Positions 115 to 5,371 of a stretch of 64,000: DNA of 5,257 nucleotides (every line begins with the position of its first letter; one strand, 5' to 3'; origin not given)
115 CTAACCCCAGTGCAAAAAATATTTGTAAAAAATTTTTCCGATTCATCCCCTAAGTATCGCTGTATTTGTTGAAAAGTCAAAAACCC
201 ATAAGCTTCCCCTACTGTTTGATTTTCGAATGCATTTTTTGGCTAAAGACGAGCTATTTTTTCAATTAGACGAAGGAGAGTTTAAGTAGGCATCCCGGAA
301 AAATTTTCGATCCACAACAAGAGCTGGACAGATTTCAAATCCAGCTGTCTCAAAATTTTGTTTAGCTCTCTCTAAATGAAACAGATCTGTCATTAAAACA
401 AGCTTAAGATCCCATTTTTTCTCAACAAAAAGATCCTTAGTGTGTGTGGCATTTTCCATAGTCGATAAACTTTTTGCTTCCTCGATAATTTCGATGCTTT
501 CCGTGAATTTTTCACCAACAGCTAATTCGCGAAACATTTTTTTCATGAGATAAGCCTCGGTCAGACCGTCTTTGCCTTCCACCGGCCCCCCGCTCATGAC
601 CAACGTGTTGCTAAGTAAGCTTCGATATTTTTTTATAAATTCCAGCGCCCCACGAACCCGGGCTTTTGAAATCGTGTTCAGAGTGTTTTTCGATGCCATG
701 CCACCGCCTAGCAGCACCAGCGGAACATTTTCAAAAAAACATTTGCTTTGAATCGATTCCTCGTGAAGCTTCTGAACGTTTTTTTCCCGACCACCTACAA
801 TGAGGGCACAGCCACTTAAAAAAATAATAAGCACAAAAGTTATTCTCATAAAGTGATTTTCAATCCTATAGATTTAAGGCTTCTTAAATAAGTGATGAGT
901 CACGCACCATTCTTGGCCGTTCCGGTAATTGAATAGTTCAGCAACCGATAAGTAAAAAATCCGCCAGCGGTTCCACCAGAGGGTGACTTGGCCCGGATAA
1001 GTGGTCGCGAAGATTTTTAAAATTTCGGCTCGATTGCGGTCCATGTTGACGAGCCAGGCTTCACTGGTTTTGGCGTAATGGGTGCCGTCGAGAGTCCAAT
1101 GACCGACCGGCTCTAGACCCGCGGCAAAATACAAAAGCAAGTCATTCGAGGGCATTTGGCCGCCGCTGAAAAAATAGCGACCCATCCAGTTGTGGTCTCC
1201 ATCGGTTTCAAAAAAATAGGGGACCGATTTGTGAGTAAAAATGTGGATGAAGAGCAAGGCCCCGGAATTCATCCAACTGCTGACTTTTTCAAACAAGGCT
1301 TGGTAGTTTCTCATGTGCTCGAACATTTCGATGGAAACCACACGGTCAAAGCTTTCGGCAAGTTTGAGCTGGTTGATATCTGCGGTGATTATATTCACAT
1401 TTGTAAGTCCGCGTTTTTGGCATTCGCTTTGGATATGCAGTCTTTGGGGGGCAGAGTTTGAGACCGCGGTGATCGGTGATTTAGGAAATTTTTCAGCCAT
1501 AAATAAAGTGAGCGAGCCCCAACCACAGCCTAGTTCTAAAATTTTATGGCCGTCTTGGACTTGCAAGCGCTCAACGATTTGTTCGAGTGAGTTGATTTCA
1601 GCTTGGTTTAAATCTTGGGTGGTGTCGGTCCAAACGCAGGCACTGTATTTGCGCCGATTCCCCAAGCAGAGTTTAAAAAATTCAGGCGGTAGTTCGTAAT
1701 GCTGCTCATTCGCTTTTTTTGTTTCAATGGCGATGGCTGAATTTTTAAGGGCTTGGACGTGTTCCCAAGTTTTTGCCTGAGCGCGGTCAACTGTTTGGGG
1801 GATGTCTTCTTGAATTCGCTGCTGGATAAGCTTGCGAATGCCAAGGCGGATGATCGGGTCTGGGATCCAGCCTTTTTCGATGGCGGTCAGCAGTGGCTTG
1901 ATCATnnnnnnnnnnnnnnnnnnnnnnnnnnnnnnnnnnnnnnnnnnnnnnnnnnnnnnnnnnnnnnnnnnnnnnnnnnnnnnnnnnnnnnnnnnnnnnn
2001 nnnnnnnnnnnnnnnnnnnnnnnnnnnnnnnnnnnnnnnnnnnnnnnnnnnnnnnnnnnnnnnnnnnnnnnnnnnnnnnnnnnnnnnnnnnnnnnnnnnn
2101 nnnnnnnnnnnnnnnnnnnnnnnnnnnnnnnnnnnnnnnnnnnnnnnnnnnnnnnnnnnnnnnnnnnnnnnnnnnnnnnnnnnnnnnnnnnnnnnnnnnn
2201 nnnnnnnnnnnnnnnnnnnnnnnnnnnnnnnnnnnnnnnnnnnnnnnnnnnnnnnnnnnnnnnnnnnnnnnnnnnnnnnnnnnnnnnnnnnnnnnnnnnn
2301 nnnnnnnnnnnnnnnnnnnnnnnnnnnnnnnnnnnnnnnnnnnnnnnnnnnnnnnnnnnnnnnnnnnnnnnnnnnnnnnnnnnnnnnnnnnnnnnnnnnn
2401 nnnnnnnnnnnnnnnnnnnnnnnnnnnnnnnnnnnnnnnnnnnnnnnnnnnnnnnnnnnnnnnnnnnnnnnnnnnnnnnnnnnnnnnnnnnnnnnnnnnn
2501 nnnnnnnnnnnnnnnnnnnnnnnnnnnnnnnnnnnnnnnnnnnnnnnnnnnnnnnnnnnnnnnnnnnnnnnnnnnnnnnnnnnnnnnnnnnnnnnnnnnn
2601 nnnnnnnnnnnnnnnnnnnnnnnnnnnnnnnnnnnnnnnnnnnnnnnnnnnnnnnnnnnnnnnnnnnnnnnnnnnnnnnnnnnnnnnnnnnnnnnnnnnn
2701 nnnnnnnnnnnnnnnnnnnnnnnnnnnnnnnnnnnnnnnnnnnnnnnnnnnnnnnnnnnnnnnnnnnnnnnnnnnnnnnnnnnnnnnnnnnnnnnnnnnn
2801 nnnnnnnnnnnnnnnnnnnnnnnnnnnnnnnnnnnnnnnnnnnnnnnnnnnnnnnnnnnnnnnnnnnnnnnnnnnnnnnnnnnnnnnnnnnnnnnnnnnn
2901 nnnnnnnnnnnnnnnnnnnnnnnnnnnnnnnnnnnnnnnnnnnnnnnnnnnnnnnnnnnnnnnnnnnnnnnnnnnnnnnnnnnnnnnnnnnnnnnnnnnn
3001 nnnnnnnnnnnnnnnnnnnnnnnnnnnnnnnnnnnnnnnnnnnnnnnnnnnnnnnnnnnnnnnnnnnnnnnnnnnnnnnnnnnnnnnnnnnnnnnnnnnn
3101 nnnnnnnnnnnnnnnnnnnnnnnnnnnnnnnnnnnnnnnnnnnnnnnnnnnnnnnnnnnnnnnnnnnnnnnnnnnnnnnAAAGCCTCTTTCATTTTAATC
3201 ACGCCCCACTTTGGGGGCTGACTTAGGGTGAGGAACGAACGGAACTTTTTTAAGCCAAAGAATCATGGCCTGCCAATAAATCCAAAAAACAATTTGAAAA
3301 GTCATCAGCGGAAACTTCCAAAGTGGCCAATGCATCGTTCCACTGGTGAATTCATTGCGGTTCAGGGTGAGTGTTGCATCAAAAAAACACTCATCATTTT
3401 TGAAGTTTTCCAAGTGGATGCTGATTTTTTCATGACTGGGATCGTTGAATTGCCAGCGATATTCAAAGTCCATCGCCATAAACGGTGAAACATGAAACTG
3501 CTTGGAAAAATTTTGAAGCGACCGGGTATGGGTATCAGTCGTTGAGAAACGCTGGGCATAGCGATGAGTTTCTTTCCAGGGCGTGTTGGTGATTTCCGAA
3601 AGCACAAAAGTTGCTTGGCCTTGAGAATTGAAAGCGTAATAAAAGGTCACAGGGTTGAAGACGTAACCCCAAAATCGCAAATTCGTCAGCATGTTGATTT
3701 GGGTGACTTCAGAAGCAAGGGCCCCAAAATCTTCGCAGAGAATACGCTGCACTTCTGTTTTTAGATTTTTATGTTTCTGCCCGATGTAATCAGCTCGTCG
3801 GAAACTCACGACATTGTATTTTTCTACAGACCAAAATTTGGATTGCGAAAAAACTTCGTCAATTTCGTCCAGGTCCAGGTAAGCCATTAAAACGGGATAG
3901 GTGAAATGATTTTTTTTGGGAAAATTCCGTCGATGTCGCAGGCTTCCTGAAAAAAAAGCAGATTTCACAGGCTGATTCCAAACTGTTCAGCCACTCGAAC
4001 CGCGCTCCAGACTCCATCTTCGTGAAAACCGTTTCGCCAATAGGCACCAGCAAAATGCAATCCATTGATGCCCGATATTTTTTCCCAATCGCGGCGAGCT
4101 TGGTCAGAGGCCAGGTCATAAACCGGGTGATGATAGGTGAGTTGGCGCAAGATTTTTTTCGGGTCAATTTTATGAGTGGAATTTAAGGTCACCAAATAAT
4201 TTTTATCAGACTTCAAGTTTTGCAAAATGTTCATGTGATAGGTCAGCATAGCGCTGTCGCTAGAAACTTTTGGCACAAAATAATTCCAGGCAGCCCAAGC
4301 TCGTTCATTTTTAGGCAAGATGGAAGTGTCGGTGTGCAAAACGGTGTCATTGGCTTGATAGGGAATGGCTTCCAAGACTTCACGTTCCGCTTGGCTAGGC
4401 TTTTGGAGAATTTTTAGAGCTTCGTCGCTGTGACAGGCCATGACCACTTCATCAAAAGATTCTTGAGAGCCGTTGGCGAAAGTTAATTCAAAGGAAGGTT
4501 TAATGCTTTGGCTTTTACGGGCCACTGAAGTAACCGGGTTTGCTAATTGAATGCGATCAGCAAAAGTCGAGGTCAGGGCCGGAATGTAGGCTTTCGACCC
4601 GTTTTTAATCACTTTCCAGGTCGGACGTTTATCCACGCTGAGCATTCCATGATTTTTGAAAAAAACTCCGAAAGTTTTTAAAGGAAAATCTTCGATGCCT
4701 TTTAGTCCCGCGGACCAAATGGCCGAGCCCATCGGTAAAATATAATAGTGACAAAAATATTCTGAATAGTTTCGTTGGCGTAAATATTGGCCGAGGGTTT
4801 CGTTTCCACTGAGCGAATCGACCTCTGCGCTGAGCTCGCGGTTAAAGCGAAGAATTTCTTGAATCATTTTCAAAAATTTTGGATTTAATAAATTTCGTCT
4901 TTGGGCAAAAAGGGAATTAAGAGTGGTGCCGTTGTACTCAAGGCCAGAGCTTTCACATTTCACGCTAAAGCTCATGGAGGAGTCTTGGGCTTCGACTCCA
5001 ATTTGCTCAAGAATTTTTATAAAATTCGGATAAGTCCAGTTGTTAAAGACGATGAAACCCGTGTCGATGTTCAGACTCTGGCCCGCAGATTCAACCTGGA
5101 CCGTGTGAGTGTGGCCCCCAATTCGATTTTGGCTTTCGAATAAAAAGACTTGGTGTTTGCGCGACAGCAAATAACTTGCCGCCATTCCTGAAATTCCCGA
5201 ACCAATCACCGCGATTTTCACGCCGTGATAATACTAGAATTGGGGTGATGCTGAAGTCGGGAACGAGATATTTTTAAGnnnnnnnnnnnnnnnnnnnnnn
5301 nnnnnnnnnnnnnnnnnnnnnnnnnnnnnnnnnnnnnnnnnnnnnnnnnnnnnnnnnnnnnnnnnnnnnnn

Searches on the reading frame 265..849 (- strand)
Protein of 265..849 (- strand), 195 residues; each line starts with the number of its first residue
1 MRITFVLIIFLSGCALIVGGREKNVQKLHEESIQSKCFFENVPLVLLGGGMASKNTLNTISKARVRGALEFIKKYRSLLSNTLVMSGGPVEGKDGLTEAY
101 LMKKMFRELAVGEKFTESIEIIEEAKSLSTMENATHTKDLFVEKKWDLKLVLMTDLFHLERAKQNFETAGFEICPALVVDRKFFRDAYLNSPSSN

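Call 30: search_protein_families(library=pfam, proteins=[window:265-849:-], max_evalue=0.001)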
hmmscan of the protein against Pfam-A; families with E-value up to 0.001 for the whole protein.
window:265-849:- (195 aa): 1 family
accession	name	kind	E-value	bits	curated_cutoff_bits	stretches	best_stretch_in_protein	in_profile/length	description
PF02698.23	DUF218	-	3.7e-17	62.9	27.6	1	45-181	4-110/133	DUF218 domain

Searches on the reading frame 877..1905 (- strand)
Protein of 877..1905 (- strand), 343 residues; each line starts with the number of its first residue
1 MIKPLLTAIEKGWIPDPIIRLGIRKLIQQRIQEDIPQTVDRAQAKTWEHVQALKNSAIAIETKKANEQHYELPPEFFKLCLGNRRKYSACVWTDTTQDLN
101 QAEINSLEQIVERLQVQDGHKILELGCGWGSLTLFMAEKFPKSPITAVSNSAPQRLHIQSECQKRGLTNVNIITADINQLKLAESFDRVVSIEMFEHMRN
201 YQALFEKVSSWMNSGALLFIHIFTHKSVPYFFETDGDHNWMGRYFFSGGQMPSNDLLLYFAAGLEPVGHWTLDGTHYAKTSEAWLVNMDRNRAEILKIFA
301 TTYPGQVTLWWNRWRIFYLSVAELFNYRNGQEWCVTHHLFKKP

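Call 30: search_protein_families(library=pfam, proteins=[window:877-1905:-], max_evalue=0.001)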
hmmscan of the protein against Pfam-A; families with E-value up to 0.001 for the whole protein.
window:877-1905:- (343 aa): 14 families
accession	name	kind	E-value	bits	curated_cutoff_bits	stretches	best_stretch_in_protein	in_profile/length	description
PF02353.26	CMAS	-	3.5e-41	141.8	27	1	63-301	7-246/273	Mycolic acid cyclopropane synthetase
PF13649.12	Methyltransf_25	-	2.1e-14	54.4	27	1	122-214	1-95/97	Methyltransferase domain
PF13489.12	Methyltransf_23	-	3.6e-12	46.8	27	1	109-244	11-137/164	Methyltransferase domain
PF13847.12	Methyltransf_31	-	4e-12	46.5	27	1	118-222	3-111/145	Methyltransferase domain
PF08241.18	Methyltransf_11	-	9.2e-12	45.9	21.2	1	123-220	1-95/95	Methyltransferase domain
PF08242.18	Methyltransf_12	-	1.6e-10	42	30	1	123-218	1-98/98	Methyltransferase domain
PF05175.20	MTS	-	5.3e-08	33.1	23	1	110-191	23-104/170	Methyltransferase small domain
PF03848.20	TehB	-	2.1e-06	27.8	20.4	1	109-210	21-122/193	Tellurite resistance protein TehB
PF02390.23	Methyltransf_4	-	4.8e-06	26.6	24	1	121-180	4-64/173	Putative methyltransferase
PF06080.18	DUF938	-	0.00014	22.1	27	1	113-220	20-137/202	Protein of unknown function (DUF938)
PF01189.24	Methyltr_RsmB-F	-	0.00015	21.9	27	1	114-189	4-83/199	16S rRNA methyltransferase RsmB/F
PF01135.25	PCMT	-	0.00028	21.2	20.3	1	86-177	37-133/210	Protein-L-isoaspartate(D-aspartate) O-methyltransferase (PCMT)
PF05958.17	tRNA_U5-meth_tr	-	0.0006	19.4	23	1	96-183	180-264/357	tRNA (Uracil-5-)-methyltransferase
PF05401.17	NodS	-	0.00079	19.8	24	0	107-204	31-125/201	Nodulation protein S (NodS)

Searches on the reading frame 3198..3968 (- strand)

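Call 30: search_protein_families(library=pfam, proteins=[window:3198-3968:-], max_evalue=0.001)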
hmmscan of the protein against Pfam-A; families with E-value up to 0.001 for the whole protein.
window:3198-3968:- (257 aa): 1 family
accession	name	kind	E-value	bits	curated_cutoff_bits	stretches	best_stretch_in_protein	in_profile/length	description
PF07103.16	DUF1365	-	3.8e-75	253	25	1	6-249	2-234/235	Protein of unknown function (DUF1365)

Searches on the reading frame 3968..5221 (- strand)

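Call 30: search_protein_families(library=pfam, proteins=[window:3968-5221:-], max_evalue=0.001)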
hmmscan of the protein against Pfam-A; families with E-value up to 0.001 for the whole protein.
window:3968-5221:- (418 aa): 3 families
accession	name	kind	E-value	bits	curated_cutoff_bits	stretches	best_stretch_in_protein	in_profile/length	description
PF01593.30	Amino_oxidase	-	2.3e-28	100.1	19.8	1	10-287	1-277/443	Flavin containing amine oxidoreductase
PF13450.12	NAD_binding_8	-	1.1e-13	51.7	21.9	1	5-73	1-67/68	NAD(P)-binding Rossmann-like domain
PF01266.30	DAO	-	9.3e-05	22.5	27.9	1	2-38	1-38/353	FAD dependent oxidoreductase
